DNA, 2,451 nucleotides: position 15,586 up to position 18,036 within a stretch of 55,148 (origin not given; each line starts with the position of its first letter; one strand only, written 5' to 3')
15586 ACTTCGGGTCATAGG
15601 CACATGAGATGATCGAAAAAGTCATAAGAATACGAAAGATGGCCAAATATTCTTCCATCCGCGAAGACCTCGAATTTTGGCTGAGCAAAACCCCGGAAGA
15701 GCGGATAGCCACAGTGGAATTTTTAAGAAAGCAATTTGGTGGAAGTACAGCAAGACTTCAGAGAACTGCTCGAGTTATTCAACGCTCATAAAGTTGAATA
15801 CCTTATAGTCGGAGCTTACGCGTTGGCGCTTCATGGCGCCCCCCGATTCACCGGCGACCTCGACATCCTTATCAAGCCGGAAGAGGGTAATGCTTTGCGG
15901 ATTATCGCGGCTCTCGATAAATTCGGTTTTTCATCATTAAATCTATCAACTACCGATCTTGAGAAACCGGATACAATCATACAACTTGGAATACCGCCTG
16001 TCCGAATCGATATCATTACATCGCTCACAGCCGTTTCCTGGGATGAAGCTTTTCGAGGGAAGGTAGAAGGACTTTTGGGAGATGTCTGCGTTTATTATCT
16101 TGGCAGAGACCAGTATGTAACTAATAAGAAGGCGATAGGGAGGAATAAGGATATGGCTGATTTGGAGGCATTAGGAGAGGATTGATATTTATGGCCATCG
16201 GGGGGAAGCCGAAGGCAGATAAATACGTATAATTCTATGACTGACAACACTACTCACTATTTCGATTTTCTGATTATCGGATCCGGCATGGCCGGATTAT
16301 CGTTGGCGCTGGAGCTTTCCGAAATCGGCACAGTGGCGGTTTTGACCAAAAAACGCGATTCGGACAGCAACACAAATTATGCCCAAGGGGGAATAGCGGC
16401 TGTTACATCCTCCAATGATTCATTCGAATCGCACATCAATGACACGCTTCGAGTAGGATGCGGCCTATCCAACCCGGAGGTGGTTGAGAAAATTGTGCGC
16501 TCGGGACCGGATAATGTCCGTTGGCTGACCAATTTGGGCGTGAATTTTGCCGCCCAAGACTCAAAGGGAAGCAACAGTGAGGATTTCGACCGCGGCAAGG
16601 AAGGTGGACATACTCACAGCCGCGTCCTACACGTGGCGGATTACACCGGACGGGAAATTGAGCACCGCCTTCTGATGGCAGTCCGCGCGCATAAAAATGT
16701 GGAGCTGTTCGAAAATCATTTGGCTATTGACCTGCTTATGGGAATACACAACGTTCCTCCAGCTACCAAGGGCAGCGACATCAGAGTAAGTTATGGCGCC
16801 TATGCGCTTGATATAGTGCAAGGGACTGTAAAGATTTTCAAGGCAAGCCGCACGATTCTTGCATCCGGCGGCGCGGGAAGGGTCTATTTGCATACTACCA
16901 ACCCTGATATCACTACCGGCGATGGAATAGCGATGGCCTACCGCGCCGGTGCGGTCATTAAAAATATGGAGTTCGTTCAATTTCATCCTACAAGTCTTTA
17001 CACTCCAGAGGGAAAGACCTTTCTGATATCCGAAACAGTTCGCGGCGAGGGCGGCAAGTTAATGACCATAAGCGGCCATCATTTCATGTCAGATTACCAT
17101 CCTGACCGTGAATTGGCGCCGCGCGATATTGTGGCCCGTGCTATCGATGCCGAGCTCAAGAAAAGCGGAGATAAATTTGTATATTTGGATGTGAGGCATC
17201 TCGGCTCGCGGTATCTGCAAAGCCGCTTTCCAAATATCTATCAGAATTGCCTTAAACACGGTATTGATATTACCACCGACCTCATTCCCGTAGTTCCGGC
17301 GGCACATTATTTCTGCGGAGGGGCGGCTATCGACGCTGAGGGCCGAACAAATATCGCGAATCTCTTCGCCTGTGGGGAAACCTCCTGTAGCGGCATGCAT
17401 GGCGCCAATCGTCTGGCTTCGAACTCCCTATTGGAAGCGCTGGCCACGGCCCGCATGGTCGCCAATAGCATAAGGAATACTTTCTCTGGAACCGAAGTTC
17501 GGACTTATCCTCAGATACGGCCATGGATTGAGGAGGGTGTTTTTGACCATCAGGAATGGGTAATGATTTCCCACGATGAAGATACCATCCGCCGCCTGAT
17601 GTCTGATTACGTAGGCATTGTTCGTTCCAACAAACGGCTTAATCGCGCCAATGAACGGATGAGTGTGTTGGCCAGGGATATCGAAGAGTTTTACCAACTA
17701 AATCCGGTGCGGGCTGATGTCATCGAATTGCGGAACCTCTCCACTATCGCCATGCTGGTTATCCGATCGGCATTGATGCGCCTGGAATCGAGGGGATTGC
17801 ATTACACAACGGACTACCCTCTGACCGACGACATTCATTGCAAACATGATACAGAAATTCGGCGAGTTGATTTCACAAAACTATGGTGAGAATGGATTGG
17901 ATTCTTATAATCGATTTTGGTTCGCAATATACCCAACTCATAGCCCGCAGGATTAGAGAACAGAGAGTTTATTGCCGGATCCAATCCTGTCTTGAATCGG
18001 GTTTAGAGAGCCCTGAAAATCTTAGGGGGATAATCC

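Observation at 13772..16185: Accessory defence/TA islet between lpxK and nadB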

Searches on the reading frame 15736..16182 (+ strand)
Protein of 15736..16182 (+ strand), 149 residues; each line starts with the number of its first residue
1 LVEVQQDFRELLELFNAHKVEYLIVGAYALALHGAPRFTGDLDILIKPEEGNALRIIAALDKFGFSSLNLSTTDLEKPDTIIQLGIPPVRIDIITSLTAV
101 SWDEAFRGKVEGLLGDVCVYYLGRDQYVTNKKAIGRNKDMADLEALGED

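Call 7: search_protein_families(library=pfam, proteins=[window:15736-16182:+], max_evalue=0.1)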
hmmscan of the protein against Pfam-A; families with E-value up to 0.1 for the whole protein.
window:15736-16182:+ (149 aa): 4 families
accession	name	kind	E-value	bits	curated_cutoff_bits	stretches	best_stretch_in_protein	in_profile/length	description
PF19502.5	DUF6036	-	0.00086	19.6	23.6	1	6-145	8-117/164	Nucleotidyltransferase of unknown function (DUF6036)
PF14907.12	NTP_transf_5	-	0.0036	17.4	31.2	1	5-69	57-122/249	Uncharacterised nucleotidyltransferase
PF10706.15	Aminoglyc_resit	-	0.0055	17.3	21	1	9-72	3-67/149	Aminoglycoside-2''-adenylyltransferase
PF08843.17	AbiEii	-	0.015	15.6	22.5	1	25-63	18-59/238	Nucleotidyl transferase AbiEii toxin, Type IV TA system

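Call 8: search_protein_families(library=padloc, proteins=[window:15736-16182:+], max_evalue=0.1)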
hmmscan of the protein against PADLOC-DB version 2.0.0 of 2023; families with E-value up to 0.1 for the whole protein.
window:15736-16182:+ (149 aa): 1 family
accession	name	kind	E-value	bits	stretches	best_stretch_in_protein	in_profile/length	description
PDLC02299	AbiEii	-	0.046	11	1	10-71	34-97/344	AbiEii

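Call 9: search_protein_families(library=ncbifam, proteins=[window:15736-16182:+], max_evalue=0.1)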
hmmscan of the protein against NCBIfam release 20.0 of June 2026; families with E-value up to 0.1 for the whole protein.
window:15736-16182:+ (149 aa): 0 families

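Call 28: find_homologous_proteins(query=window:15736-16182:+)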
Query window:15736-16182:+ (149 aa): 3426 proteins with E <= 0.001 among 3486 candidates; the best 120 are listed.
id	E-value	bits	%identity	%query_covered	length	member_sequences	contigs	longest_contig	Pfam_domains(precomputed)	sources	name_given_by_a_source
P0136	5.1e-91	320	100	99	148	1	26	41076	-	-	-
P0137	9.0e-91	319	99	99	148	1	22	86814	-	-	-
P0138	7.8e-86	303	96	99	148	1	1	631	-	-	-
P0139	2.8e-70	253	99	80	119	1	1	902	-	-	-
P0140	1.8e-66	240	69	99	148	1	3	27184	-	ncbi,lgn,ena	-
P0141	4.7e-66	239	69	99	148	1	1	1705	-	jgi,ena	-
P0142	8.8e-66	238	69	99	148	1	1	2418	-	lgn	-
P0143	8.9e-66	238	70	99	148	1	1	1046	-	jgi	jgi:hypothetical protein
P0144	1.7e-65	237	68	99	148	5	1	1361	-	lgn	-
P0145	8.5e-65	235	68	99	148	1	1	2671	-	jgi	jgi:hypothetical protein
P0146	1.3e-64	234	68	99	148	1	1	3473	-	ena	-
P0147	3.3e-64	233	70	99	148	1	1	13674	-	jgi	jgi:hypothetical protein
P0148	6.0e-64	232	67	99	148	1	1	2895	-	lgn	-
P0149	6.0e-64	232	67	99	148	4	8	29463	PF19502.6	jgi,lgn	jgi:hypothetical protein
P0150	8.4e-64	232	66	99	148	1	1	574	-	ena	-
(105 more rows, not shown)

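Call 34: find_related_loci(query=A2, collection=metagenome_contigs, flank=3000)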
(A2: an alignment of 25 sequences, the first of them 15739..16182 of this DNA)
Query A2 (148 aa) in metagenome_contigs; peptide patterns used: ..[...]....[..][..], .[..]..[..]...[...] (x = any residue, [..] = any of these).
599 stretches matched a pattern (row limit reached: there are more); 550 encode a relative of the query (tblastn E <= 1e-3); the best 80 are kept; 80 distinct loci.
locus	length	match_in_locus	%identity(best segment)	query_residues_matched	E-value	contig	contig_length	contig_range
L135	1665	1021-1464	70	1-148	3e-76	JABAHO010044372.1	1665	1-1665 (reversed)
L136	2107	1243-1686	68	1-148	3e-72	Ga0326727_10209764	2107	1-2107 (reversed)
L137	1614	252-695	66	1-148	3e-73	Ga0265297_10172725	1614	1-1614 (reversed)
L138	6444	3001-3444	66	1-148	2e-69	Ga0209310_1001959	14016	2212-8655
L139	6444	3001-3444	67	1-148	7e-69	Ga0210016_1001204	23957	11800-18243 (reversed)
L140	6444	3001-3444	65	1-148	2e-68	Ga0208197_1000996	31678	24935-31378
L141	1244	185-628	67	1-148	1e-72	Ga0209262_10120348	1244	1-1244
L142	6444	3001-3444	65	1-148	2e-68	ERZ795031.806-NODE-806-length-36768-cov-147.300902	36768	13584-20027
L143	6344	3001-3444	65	1-148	3e-68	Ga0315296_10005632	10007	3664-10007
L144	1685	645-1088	64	1-148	8e-71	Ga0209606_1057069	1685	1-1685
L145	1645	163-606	66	1-148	7e-71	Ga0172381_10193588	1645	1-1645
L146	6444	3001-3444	64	1-148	5e-68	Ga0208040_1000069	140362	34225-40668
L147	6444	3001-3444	68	1-148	7e-68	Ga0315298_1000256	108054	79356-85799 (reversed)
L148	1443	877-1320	66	1-148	3e-71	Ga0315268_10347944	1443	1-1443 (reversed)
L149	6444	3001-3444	65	1-148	7e-68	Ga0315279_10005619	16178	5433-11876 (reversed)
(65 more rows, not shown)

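Call 43: search_solved_structures(query=A2, max_evalue=1, show_alignments=2)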
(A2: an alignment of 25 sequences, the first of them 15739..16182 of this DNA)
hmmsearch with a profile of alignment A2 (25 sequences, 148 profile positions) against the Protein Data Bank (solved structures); distinct sequences matched with E-value up to 1: 12.
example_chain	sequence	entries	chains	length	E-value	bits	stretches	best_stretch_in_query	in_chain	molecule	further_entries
8an4_A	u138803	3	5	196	0.0026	20.8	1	19-101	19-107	Bacterial toxin | Nucleotidyl transferase AbiEii/AbiGii toxin family protein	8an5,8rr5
4hx0_A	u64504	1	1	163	0.017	18.1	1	7-73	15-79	Putative nucleotidyltransferase TM1012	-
2fcl_A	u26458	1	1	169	0.019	18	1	7-73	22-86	hypothetical protein TM1012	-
2ewr_A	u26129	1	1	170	0.019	18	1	7-73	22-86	hypothetical protein TM1012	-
6kxm_A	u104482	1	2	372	0.19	14.7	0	105-139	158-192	Family 18 chitinase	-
6kxn_A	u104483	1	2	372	0.19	14.7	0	105-139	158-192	Family 18 chitinase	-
6kst_A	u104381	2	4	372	0.2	14.7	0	105-139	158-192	Family 18 chitinase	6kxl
4huj_A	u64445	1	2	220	0.2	14.6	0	14-97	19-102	Uncharacterized protein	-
4fo1_A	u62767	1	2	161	0.42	13.6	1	9-65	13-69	Lincosamide resistance protein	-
4wh5_A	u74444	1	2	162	0.42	13.6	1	9-65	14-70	Lincosamide resistance protein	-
7si3_A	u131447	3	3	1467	0.63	13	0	39-69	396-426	P-type Cu(+) transporter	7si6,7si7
9ygm_LF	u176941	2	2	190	0.68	12.9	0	86-140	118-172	60S ribosomal protein uL6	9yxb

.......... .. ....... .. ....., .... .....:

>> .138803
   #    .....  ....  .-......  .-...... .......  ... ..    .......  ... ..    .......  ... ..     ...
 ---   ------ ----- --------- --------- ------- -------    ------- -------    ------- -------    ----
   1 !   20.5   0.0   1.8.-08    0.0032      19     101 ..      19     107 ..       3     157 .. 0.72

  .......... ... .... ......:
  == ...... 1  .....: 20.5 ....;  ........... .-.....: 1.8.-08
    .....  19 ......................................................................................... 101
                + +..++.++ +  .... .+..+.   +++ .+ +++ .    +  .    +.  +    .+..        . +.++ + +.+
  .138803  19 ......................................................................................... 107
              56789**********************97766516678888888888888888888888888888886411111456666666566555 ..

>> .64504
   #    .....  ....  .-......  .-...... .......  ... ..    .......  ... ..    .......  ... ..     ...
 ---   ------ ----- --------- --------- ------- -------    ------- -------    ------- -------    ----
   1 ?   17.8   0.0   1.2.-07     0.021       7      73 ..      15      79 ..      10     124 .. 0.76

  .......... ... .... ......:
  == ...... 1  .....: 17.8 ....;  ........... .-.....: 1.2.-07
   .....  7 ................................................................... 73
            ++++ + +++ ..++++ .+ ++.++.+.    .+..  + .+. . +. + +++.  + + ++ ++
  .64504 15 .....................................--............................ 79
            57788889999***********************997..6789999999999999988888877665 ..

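Call 62: predict_structure(alignment_id=A2)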
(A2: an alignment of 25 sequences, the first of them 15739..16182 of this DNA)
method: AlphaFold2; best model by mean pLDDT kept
length: 148 residues; sequences in the alignment: 25
mean_pLDDT: 79.5   pTM: 0.77
mean pLDDT of the five models: 79.5, 78.5, 76.5, 73.7, 63.7
residues with pLDDT >= 90: 57; 70-90: 51; 50-70: 29; < 50: 11
segments of 3 or more residues with pLDDT < 50: 1-4, 33-38
pLDDT, mean of each block of 10 residues (from residue 1): 60 94 70 50 92 95 88 91 74 92 93 84 84 64 55
secondary structure, 60 per line:
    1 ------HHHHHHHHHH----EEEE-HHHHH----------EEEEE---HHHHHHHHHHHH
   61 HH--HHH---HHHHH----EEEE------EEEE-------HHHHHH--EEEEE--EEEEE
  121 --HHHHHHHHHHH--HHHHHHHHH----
elements in order: H7-16 E21-24 H26-30 E41-45 H49-62 H71-75 E80-83 E90-93 H101-106 E109-113 E116-120 H123-133 H136-144

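Call 66: fold_search(model_id=the predicted structure, library=pdb)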
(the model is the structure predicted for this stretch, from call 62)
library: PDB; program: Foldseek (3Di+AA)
matches with E <= 10: 326; with E <= 0.001: 5
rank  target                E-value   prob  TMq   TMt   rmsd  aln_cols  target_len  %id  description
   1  2ewr                  1.9e-05  1.00  0.64  0.61   5.2       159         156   16  Crystal structure of a putative nucleotidyltransferase (tm1012) from Thermotoga maritima at 1.60 A resolution (released 2005-12-06)
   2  4hx0                  3.1e-05  1.00  0.62  0.58   5.9       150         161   16  Crystal structure of a putative nucleotidyltransferase (TM1012) from Thermotoga maritima at 1.87 A resolution (released 2013-09-11)
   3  2fcl                  7.7e-05  1.00  0.67  0.64   4.5       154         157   16  Crystal structure of a putative nucleotidyltransferase (tm1012) from Thermotoga maritima at 1.35 A resolution (released 2006-03-14)
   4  8an5_B                3.4e-04  1.00  0.50  0.42   8.6       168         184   17  MenAT1 toxin-antitoxin complex (rv0078a-rv0078b) from Mycobacterium tuberculosis H37Rv (released 2023-08-02)
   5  4fo1_A                8.0e-04  1.00  0.62  0.59   4.9       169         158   14  Crystal structure of lincosamide antibiotic adenylyltransferase LnuA, apo (released 2012-07-04)
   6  8an4_B                1.2e-03  1.00  0.63  0.51   5.4       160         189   18  MenT1 toxin (rv0078a) from Mycobacterium tuberculosis H37Rv (released 2023-08-02)
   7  5cfs                  1.8e-03  1.00  0.60  0.52   5.6       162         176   13  Crystal Structure of ANT(2")-Ia in complex with AMPCPP and tobramycin (released 2016-03-16)
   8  4wqk                  2.0e-03  1.00  0.62  0.54   5.2       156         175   15  Crystal structure of aminoglycoside nucleotidylyltransferase ANT(2")-Ia, apo form (released 2014-11-12)
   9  5cfu                  3.5e-03  1.00  0.59  0.51   5.3       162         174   13  Crystal Structure of ANT(2")-Ia in complex with adenylyl-2"-tobramycin (released 2016-07-20)
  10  8an5_A                5.4e-03  1.00  0.51  0.41   8.7       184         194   16  MenAT1 toxin-antitoxin complex (rv0078a-rv0078b) from Mycobacterium tuberculosis H37Rv (released 2023-08-02)
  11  8rr5                  7.7e-03  0.99  0.52  0.45   8.4       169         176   17  MenT1 toxin (rv0078a) from Mycobacterium tuberculosis H37Rv, phosphorylated at T39 (released 2024-09-11)
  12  8an4_A                8.2e-03  1.00  0.59  0.47   5.2       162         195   16  MenT1 toxin (rv0078a) from Mycobacterium tuberculosis H37Rv (released 2023-08-02)
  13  4xje                  9.9e-03  1.00  0.57  0.50   5.9       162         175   13  CRYSTAL STRUCTURE OF ANT(2") IN COMPLEX WITH AMP AND TOBRAMYCIN (released 2016-01-20)
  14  5kqj_MODEL_1_A        1.6e-02  1.00  0.58  0.48   5.1       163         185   12  Solution Structure of Antibiotic-Resistance Factor ANT(2'')-Ia Reveals Substrate-Regulated Conformation Dynami (released 2017-07-12)
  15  4ok0_B                2.6e-02  0.84  0.38  0.27   8.1       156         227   15  Crystal structure of putative nucleotidyltransferase from H. pylori (released 2014-04-09)
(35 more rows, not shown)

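Call 77: search_dna_similar(query=window:15739-16182:+, collection=plasmids, mode=protein, max_rows=15)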
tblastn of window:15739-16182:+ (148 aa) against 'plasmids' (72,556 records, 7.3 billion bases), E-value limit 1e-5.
Records with a match: 14; places in all: 14; records where one place covers at least 80% of the query: 7.
Best place of each record, by identity: <60% 14.
By first word of the organism name: Synechocystis 7; Acidisarcina 2; Spirosoma 2; Geminocystis 1; Annamia 1; Fibrella 1.
By predicted mobility (MOB-suite, as given by PLSDB): non-mobilizable 13; mobilizable 1.
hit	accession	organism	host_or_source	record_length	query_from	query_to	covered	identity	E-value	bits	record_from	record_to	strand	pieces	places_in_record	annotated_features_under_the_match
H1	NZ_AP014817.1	Geminocystis sp. NIES-3708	-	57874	3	145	97%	47.6%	5e-37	140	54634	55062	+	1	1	hypothetical protein | toxin secretion, membrane fusion protein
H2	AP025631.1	Annamia dubia NIES-4383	-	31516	3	147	93%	45.7%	6e-27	144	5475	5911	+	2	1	hypothetical protein (x2)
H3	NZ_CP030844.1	Acidisarcina polymorpha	cell culture,pine forest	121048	5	145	95%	39.6%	1e-28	116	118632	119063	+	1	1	nucleotidyltransferase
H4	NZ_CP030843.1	Acidisarcina polymorpha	cell culture,pine forest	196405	5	145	95%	39.6%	1e-28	116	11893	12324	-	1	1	nucleotidyltransferase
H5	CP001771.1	Spirosoma linguale DSM 74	-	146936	3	147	98%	29.3%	8e-11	66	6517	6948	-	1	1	hypothetical protein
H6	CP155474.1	Fibrella sp. ES10-3-2-2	single cell,soil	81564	5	147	97%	29.5%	5e-11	66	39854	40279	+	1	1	DUF6036 family nucleotidyltransferase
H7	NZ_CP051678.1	Spirosoma rhododendri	cell culture,Flower of Rhododendron ...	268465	9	145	93%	24.7%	1e-6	54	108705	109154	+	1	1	nucleotidyltransferase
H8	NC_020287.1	Synechocystis sp. PCC 6803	-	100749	3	60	39%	46.6%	1e-8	60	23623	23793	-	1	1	none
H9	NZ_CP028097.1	Synechocystis sp. IPPAS B-1465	axenic culture,Synechocystis sp. GT-L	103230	3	60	39%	46.6%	1e-8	60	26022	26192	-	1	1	none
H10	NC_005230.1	Synechocystis sp. PCC 6803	-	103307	3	60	39%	46.6%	1e-8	60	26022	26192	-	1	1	hypothetical protein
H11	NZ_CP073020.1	Synechocystis sp. PCC 6803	cell culture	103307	3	60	39%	46.6%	1e-8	60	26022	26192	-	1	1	none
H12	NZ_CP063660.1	Synechocystis sp. PCC 7339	cell culture,Tidal pool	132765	3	56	36%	42.6%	3e-8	58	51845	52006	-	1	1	none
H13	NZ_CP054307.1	Synechocystis sp. PCC 7338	cell culture,Tidal pool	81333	3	56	36%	40.7%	1e-7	57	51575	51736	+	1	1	none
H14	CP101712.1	Synechocystis sp. B12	cell culture,mangrove water from the ...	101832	3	50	32%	45.8%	4e-7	55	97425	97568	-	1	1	none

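Call 79: get_annotated_region(hit=H3, flank=2500)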
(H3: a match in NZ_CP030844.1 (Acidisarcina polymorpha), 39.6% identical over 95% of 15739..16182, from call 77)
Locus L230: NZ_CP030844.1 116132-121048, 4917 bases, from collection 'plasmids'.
description: Acidisarcina polymorpha strain SBC82 plasmid pACPOL3, complete sequence
organism: Acidisarcina polymorpha (NCBI taxid 2211140)
taxonomy: Bacteria; Acidobacteriota; Terriglobia; Terriglobales; Acidobacteriaceae; Acidisarcina; Acidisarcina polymorpha
host: -; source: cell culture,pine forest; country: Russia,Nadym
typing (MOB-suite, as given by PLSDB): non-mobilizable
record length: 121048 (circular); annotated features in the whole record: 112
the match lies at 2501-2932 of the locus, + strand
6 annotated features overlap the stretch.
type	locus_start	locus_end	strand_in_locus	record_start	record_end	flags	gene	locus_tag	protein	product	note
CDS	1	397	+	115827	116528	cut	-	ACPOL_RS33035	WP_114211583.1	RES family NAD+ phosphorylase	-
CDS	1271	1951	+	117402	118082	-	-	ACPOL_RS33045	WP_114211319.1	IS6 family transposase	-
CDS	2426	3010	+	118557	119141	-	-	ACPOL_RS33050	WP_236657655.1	nucleotidyltransferase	-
CDS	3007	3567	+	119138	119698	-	-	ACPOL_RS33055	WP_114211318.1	recombinase family protein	GO:0006310 - DNA recombination [Evidence IEA]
CDS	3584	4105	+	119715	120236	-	-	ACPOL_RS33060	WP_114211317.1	YfbU family protein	-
CDS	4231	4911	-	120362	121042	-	-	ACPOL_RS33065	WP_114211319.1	IS6 family transposase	-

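Call 80: get_annotated_region(hit=H1, flank=2500)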
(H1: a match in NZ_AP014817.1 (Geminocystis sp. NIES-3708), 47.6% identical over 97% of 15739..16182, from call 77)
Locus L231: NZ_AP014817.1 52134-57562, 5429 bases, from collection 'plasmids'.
description: Geminocystis sp. NIES-3708 plasmid pGM02, complete sequence
organism: Geminocystis sp. NIES-3708 (NCBI taxid 1615909)
taxonomy: Bacteria; Cyanobacteriota; Cyanophyceae; Chroococcales; Geminocystaceae; Geminocystis; Geminocystis sp. NIES-3708
host: -; source: -; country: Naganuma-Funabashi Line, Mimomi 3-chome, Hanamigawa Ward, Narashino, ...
typing (MOB-suite, as given by PLSDB): non-mobilizable
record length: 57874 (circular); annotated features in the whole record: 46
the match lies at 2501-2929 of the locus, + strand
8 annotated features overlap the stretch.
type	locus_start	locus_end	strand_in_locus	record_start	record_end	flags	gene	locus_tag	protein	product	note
CDS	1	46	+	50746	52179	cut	-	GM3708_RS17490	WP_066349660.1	type I restriction-modification system subunit M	GO:0006306 - DNA methylation [Evidence IEA]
CDS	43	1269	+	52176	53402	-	-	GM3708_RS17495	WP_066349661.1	restriction endonuclease subunit S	GO:0006304 - DNA modification [Evidence IEA]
CDS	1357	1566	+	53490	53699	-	-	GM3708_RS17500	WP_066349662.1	hypothetical protein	-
CDS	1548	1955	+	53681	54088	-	-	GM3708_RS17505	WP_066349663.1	type II toxin-antitoxin system VapC family toxin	-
CDS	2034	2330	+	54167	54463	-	-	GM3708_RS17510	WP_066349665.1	helix-turn-helix transcriptional regulator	-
CDS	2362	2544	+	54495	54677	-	-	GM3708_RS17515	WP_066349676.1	toxin secretion, membrane fusion protein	-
CDS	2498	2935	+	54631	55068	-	-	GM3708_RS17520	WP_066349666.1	hypothetical protein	-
CDS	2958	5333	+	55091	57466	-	-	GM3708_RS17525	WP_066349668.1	EcoAI/FtnUII family type I restriction enzme subunit R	-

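Call 86: search_protein_families(library=pfam, proteins=[L231:2362-2541:+], max_evalue=0.1)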
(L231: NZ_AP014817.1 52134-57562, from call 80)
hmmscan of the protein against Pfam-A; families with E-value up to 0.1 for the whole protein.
L231:2362-2541:+ (60 aa): 1 family
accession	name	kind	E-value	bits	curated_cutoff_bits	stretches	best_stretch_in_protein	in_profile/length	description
PF20275.3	CTD10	-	0.053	14.5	28.1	1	14-41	56-84/134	C-terminal domain 10 of the ABC-three component (ABC-3C) systems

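Call 88: search_dna_similar(query=window:15739-16182:+, collection=phages, mode=protein, max_rows=8)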
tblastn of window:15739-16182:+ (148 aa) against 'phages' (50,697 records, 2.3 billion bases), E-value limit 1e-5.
No match.

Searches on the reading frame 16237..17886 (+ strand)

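Call 7: search_protein_families(library=pfam, proteins=[window:16237-17886:+], max_evalue=0.1)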
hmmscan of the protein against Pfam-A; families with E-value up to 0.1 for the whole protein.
window:16237-17886:+ (550 aa): 7 families
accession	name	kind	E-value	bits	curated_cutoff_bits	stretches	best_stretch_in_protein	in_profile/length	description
PF00890.30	FAD_binding_2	-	1.1e-93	315.1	20.4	1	10-398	1-414/414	FAD binding domain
PF02910.25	Succ_DH_flav_C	-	5e-14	52.8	20.8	1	450-537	3-96/130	Fumarate reductase flavoprotein C-term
PF01266.30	DAO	-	9.4e-06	25.8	27.9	1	10-58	1-50/353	FAD dependent oxidoreductase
PF07992.20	Pyr_redox_2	-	6.2e-05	23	26.1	1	10-99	2-72/291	Pyridine nucleotide-disulphide oxidoreductase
PF01494.25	FAD_binding_3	-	0.00073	19.3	22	1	10-49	3-42/349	FAD binding domain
PF13738.12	Pyr_redox_3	-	0.036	13.7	30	1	12-50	1-41/305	Pyridine nucleotide-disulphide oxidoreductase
PF13450.12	NAD_binding_8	-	0.059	14.1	21.9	0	13-31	1-19/68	NAD(P)-binding Rossmann-like domain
